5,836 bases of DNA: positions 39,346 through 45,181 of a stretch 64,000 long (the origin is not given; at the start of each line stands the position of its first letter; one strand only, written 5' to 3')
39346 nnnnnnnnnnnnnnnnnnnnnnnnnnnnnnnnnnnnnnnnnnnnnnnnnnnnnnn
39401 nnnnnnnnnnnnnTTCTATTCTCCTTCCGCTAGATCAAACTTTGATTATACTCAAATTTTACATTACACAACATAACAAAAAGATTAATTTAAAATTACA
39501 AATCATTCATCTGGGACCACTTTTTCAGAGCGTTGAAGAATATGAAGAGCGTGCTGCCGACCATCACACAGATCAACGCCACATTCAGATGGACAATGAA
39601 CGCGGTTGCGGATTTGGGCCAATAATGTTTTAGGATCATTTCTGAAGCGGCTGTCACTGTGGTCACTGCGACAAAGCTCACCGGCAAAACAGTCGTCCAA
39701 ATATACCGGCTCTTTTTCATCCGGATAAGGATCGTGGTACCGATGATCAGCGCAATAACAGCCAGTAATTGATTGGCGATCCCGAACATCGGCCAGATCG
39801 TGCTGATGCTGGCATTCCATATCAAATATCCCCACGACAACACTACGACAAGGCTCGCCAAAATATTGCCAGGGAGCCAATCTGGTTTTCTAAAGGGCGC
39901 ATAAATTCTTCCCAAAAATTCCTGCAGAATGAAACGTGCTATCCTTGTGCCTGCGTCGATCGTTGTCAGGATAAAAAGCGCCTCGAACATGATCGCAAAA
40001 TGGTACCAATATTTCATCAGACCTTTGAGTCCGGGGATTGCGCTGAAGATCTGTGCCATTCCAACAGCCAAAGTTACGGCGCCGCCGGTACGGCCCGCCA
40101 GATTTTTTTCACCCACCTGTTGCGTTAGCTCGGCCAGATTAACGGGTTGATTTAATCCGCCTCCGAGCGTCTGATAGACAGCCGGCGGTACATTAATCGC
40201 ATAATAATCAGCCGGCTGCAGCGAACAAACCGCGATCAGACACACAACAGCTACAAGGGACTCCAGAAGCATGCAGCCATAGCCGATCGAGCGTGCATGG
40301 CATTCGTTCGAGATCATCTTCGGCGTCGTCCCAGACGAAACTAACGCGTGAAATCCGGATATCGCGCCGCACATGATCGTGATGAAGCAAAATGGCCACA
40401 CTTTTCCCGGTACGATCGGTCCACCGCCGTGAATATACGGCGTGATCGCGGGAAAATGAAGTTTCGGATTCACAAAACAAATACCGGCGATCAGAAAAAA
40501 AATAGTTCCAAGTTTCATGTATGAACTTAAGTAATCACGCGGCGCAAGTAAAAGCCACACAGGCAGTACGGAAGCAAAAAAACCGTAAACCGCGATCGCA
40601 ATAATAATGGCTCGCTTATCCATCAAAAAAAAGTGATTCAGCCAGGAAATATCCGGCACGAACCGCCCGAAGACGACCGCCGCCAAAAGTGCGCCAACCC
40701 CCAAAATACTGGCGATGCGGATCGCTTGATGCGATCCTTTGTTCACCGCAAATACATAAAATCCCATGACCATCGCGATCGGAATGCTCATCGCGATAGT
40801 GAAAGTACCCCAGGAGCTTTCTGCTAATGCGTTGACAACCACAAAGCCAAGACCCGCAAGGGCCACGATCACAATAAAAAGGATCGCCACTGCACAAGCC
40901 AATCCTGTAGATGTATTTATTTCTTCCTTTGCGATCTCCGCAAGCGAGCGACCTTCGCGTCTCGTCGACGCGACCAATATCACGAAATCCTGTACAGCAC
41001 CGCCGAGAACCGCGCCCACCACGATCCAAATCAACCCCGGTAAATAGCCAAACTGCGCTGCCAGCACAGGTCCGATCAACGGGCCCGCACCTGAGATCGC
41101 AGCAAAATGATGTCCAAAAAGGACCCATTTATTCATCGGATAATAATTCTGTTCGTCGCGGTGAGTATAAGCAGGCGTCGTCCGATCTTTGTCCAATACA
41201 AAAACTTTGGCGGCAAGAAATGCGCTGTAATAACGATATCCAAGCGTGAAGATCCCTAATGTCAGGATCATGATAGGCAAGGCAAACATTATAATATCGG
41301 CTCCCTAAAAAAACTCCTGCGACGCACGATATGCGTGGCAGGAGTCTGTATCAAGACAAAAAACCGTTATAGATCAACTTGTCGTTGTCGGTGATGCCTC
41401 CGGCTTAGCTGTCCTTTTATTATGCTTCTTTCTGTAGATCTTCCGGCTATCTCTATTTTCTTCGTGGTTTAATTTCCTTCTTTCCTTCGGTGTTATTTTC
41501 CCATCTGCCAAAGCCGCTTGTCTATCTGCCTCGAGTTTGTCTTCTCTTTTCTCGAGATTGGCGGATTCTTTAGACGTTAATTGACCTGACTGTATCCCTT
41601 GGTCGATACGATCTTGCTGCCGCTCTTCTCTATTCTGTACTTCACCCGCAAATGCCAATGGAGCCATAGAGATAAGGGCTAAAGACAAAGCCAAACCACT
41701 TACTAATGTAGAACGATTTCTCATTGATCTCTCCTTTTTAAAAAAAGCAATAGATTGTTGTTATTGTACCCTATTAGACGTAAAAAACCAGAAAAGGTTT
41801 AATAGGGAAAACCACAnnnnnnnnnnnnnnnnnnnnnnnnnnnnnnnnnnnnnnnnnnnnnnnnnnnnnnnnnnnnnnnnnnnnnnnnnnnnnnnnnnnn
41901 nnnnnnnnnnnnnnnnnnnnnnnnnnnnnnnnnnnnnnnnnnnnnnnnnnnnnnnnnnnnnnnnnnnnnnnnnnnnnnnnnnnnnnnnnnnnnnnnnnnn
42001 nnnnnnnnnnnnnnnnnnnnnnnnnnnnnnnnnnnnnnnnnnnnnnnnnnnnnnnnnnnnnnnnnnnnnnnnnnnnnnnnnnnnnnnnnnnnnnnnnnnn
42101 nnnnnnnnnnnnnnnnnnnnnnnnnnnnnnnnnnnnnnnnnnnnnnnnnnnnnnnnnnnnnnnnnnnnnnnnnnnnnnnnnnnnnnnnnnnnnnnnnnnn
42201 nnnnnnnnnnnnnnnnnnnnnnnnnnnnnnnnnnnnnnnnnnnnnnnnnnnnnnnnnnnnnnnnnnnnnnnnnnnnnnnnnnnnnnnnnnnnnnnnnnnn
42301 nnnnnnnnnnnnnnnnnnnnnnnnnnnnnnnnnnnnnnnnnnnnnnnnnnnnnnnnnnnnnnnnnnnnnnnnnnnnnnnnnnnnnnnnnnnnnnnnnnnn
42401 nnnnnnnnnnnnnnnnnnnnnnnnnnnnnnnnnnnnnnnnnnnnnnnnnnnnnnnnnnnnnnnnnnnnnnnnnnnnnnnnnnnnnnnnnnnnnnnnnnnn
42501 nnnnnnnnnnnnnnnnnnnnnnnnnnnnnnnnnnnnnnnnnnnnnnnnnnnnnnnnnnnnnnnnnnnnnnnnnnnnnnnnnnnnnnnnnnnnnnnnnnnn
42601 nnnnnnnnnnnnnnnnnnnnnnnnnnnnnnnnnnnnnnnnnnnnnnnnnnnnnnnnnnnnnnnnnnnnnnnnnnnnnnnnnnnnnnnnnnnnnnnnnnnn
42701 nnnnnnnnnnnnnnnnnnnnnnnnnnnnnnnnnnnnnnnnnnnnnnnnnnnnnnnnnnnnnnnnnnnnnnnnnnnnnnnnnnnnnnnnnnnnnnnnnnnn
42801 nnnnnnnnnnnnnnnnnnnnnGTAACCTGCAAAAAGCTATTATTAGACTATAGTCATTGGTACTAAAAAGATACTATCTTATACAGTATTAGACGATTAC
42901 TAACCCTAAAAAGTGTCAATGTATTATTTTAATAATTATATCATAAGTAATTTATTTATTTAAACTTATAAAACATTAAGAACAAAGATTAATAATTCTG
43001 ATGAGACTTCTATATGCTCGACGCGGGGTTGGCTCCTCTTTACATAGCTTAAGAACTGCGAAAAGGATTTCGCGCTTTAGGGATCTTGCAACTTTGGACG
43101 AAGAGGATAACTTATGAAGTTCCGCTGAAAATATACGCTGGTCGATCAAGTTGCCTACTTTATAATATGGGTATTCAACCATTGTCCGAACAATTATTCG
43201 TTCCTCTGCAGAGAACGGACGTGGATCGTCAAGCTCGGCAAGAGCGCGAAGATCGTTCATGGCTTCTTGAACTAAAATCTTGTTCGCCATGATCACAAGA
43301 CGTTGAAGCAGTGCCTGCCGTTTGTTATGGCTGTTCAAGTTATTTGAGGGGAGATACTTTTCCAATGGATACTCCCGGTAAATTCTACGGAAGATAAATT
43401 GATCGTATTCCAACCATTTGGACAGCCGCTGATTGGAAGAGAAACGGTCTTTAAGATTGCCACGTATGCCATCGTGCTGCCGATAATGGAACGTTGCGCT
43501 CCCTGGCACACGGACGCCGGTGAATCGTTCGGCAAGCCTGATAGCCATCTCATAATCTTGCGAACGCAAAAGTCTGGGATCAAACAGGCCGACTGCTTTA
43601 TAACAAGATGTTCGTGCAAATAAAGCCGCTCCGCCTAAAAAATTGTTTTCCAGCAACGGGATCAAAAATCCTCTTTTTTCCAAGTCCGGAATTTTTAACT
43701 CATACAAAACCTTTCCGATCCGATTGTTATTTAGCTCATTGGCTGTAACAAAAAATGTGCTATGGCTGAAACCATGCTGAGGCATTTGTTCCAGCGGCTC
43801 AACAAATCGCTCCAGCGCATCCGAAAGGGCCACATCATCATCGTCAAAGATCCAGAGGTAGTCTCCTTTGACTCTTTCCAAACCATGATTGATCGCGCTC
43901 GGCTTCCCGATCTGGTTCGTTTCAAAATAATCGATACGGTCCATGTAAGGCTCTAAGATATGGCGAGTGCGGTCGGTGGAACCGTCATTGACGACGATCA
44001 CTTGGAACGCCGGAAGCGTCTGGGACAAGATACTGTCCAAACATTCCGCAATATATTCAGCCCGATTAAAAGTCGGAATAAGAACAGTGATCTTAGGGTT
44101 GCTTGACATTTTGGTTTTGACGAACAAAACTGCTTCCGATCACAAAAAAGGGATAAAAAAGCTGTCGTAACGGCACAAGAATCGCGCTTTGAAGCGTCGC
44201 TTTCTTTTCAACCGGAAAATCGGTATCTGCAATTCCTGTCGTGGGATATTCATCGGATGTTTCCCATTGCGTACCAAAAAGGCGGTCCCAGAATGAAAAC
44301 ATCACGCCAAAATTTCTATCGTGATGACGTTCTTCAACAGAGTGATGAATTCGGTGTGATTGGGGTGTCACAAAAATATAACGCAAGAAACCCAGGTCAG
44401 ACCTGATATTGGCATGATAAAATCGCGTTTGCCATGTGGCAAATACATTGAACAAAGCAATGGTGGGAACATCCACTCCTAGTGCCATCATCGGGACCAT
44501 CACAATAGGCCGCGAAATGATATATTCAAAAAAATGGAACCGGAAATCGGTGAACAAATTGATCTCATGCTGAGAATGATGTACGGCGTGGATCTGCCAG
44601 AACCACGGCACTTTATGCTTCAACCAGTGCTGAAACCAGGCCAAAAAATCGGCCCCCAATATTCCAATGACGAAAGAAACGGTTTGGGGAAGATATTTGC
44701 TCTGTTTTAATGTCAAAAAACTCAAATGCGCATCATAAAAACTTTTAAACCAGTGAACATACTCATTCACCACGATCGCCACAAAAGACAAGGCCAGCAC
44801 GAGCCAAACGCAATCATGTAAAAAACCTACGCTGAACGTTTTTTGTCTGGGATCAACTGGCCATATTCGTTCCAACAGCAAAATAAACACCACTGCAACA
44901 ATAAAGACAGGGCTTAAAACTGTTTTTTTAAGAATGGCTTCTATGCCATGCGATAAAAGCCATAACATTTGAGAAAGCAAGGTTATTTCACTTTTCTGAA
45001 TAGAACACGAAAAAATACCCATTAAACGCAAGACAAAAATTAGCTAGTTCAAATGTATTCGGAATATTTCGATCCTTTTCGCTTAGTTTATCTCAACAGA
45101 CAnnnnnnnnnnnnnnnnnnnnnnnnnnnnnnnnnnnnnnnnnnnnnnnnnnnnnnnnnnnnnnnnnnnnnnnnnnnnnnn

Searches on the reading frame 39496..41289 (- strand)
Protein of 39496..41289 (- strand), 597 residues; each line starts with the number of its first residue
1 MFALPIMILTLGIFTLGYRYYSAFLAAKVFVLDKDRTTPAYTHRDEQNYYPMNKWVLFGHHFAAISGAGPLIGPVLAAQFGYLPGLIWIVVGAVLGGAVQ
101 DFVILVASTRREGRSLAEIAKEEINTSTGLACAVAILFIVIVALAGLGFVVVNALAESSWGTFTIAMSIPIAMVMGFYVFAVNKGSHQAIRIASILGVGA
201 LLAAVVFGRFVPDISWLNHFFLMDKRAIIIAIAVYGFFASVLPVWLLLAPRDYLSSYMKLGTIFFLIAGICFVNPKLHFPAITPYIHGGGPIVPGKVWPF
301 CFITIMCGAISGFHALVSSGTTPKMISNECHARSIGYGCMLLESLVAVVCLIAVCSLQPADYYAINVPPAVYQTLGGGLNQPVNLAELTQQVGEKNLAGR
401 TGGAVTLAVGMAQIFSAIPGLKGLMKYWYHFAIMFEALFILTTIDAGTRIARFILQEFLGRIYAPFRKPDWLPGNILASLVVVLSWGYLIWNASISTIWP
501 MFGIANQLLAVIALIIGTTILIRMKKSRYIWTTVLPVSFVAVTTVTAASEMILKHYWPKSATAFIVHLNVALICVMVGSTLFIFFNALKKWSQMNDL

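Call 7: search_protein_families(library=pfam, proteins=[window:39496-41289:-], max_evalue=0.001)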
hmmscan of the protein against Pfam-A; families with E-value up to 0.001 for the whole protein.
window:39496-41289:- (597 aa): 1 family
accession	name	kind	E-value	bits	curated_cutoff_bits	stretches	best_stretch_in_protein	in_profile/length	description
PF02554.20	CstA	-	1.1e-209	698.2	27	1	3-547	2-560/560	Carbon starvation protein CstA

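Call 26: search_protein_families(library=ncbifam, proteins=[window:39496-41289:-], max_evalue=0.01)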
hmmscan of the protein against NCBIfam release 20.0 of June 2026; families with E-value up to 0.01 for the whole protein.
window:39496-41289:- (597 aa): 1 family
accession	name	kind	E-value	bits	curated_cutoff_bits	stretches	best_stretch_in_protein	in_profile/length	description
NF011590.0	PRK15015.1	equivalog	4e-172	574.3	1188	1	3-566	34-612/701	pyruvate/proton symporter CstA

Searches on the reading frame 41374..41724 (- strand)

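Call 3: search_protein_families(library=pfam, proteins=[window:41374-41724:-], max_evalue=1)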
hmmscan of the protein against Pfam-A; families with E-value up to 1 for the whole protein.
window:41374-41724:- (116 aa): 2 families
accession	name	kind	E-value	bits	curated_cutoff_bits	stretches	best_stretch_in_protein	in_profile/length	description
PF04391.17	DUF533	-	0.0055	16.7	29.6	1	17-92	37-102/178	Protein of unknown function (DUF533)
PF22251.1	PFF1_TM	-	0.34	10.8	32.3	1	13-112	108-212/300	Vacuolar membrane protease, transmembrane domain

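Call 4: search_protein_families(library=ncbifam, proteins=[window:41374-41724:-], max_evalue=1)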
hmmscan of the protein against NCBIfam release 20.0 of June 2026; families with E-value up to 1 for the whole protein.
window:41374-41724:- (116 aa): 3 families
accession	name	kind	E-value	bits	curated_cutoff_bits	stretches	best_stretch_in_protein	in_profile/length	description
NF041471.1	phage_reg_YmfL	equivalog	0.023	14.4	90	1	63-95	99-131/143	YmfL family putative regulatory protein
NF005929.0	PRK07946.1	equivalog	0.061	13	157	1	28-101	99-172/204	Na(+)/H(+) antiporter subunit C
NF009438.0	PRK12797.1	subfamily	0.21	11.3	179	1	7-63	55-113/217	EscR/YscR/HrcR family type III secretion system export apparatus protein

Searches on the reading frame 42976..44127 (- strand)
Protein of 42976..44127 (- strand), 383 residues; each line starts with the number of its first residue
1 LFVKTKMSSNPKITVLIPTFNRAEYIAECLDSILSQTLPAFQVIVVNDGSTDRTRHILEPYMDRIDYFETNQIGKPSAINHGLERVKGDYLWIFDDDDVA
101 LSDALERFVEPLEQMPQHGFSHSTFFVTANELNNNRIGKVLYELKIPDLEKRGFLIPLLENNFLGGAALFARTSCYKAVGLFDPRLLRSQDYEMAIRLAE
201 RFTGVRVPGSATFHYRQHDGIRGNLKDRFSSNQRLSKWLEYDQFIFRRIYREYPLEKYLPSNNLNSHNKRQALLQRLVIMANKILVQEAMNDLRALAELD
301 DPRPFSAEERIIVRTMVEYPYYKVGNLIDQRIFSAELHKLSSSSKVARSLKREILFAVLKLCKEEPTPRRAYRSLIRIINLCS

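Call 7: search_protein_families(library=pfam, proteins=[window:42976-44127:-], max_evalue=0.001)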
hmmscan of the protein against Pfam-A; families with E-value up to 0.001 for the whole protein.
window:42976-44127:- (383 aa): 4 families
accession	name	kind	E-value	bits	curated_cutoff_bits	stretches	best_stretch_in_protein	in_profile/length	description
PF00535.33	Glycos_transf_2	-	2.6e-34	119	23.3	1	14-170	1-159/168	Glycosyl transferase family 2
PF13641.12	Glyco_tranf_2_3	-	1.5e-20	74.7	27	1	11-201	1-197/230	Glycosyltransferase like family 2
PF10111.15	Glyco_tranf_2_2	-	1.6e-10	41.4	27.3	1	15-254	2-254/276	Glycosyltransferase like family 2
PF13506.12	Glyco_transf_21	-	0.00014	21.9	21.7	0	75-184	18-122/174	Glycosyl transferase family 21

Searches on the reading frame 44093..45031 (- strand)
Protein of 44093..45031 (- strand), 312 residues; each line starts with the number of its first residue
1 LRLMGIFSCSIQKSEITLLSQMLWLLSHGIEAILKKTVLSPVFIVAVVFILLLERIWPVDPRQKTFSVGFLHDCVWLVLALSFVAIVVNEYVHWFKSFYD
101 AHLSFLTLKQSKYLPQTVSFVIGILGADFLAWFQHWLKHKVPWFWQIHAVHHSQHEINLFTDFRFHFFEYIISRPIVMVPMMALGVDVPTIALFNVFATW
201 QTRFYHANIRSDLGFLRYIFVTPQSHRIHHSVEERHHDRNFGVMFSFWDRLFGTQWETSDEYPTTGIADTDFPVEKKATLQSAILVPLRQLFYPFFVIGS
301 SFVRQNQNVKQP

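Call 7: search_protein_families(library=pfam, proteins=[window:44093-45031:-], max_evalue=0.001)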
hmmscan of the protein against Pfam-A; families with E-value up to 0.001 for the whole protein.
window:44093-45031:- (312 aa): 1 family
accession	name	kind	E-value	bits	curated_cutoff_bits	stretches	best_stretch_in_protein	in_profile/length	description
PF04116.19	FA_hydroxylase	-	9.8e-30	104.1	31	1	120-254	1-132/132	Fatty acid hydroxylase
